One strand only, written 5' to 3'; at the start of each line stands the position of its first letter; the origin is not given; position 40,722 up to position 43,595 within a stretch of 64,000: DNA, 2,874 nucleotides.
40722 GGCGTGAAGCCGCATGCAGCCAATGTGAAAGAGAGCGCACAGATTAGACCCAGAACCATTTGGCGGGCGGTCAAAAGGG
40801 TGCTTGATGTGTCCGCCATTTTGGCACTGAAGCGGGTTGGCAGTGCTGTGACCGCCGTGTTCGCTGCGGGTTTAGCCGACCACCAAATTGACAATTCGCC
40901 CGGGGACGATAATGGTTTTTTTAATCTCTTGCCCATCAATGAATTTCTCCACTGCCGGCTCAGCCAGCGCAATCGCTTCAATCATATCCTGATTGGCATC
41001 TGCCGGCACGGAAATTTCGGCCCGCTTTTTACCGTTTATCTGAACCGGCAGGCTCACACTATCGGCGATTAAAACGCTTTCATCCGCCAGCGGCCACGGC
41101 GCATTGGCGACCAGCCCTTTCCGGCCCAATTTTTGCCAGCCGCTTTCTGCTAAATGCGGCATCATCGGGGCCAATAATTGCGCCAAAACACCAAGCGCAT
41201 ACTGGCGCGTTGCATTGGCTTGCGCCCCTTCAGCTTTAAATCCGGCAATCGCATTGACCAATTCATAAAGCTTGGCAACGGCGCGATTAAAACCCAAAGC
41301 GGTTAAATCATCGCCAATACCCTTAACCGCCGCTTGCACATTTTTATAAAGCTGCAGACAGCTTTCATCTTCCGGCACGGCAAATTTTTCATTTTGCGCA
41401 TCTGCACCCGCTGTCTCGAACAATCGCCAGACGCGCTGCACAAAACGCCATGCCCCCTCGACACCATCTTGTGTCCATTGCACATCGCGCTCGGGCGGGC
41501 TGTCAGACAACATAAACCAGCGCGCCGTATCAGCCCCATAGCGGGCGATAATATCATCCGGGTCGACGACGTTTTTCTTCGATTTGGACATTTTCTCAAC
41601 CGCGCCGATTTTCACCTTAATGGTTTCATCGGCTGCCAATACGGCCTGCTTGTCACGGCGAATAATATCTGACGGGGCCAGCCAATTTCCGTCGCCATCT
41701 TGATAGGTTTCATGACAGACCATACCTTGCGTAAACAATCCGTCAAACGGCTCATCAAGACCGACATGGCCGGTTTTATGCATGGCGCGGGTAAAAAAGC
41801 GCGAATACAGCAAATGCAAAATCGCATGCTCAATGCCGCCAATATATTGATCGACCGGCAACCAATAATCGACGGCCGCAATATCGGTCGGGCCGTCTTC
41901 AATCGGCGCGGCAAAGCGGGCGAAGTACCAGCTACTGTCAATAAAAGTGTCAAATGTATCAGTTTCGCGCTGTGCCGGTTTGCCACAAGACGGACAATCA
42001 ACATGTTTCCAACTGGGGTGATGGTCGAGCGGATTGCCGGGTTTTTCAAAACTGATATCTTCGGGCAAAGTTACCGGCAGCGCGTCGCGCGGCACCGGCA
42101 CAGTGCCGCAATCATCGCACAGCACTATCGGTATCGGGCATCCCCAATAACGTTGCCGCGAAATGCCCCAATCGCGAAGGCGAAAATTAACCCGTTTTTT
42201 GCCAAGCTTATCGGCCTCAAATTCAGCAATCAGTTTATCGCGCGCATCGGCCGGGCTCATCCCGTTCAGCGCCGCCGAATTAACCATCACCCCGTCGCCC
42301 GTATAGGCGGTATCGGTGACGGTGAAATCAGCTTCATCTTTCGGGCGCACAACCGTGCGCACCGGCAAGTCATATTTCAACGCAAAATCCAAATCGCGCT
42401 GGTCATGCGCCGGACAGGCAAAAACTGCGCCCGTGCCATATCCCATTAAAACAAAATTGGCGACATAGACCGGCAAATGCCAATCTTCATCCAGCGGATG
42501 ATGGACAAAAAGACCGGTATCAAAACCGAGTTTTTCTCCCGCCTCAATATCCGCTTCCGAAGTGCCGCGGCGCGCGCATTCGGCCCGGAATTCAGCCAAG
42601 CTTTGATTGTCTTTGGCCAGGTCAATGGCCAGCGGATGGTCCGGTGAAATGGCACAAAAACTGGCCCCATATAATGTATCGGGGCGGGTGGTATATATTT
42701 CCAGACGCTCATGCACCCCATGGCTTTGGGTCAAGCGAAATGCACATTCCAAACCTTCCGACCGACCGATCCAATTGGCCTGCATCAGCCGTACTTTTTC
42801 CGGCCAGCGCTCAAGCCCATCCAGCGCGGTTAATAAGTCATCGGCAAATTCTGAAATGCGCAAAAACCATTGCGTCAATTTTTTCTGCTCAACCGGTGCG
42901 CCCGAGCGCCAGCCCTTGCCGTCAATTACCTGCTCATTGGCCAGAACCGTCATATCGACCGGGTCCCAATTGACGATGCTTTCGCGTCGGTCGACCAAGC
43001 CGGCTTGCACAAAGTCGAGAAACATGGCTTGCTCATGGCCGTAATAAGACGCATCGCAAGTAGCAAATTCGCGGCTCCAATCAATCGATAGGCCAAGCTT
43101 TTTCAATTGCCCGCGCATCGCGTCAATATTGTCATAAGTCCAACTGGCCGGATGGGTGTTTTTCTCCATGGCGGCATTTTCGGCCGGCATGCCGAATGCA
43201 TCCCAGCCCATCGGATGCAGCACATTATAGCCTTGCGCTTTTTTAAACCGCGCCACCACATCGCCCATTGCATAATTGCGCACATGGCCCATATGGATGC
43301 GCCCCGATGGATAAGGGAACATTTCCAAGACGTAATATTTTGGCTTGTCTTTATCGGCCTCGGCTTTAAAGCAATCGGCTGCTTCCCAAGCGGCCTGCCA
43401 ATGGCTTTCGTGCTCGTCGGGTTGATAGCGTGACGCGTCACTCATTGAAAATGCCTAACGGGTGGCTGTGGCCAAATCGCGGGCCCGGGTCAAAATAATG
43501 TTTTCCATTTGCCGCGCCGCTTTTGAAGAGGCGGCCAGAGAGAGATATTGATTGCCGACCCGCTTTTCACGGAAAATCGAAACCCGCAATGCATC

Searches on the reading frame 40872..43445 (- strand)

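Call 35: search_protein_families(library=ncbifam, proteins=[window:40872-43445:-], max_evalue=1e-10)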
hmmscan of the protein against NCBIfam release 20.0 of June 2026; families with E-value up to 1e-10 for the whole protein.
window:40872-43445:- (857 aa): 16 families
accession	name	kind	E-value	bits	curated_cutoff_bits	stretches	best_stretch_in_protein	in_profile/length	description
TIGR00396.1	leuS_bact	equivalog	0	1019.1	548.4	1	7-856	1-842/843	leucine--tRNA ligase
TIGR00422.1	valS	equivalog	2.1e-85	287.4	612.1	2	5-174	3-188/863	valine--tRNA ligase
NF009687.0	PRK13208.1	equivalog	4.5e-76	256.6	738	2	5-173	8-189/801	valine--tRNA ligase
NF004349.1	PRK05729.1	equivalog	1.9e-69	234.9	704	2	423-791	391-702/860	valine--tRNA ligase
NF008957.0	PRK12300.1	subfamily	1.3e-68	231.9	677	2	9-92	6-89/946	leucine--tRNA ligase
TIGR00392.1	ileS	equivalog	3.5e-63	214.1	621.4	2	5-173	4-191/861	isoleucine--tRNA ligase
TIGR00395.1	leuS_arch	equivalog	9.9e-54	182.7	648.5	2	617-791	619-794/938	leucine--tRNA ligase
NF011492.0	PRK14900.1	equivalog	1.6e-37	128.9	1783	2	5-173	11-197/1044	valine--tRNA ligase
NF000540.1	alt_ValS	exception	3.1e-36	124.7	900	2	9-91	6-89/827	valine--tRNA ligase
TIGR00398.1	metG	equivalog_domain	3.2e-29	102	336.35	1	43-173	7-135/530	methionine--tRNA ligase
NF000257.1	MupA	exception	6.6e-24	83.7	1900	0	616-658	583-625/1024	mupirocin-resistant isoleucine--tRNA ligase MupA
NF008900.0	PRK12267.1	equivalog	8.6e-24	84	598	1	34-206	3-174/648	methionine--tRNA ligase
NF001100.0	PRK00133.1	equivalog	6.7e-22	77.8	587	1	37-170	7-138/676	methionine--tRNA ligase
NF040702.1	ileS_w_GNAT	exception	2.3e-21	75.2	1999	1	11-92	21-104/1100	isoleucine--tRNA ligase, N-acetyltransferase domain-containing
NF000258.1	MupB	exception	3.3e-20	71.6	1900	0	617-659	586-628/1033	mupirocin-resistant isoleucine--tRNA ligase MupB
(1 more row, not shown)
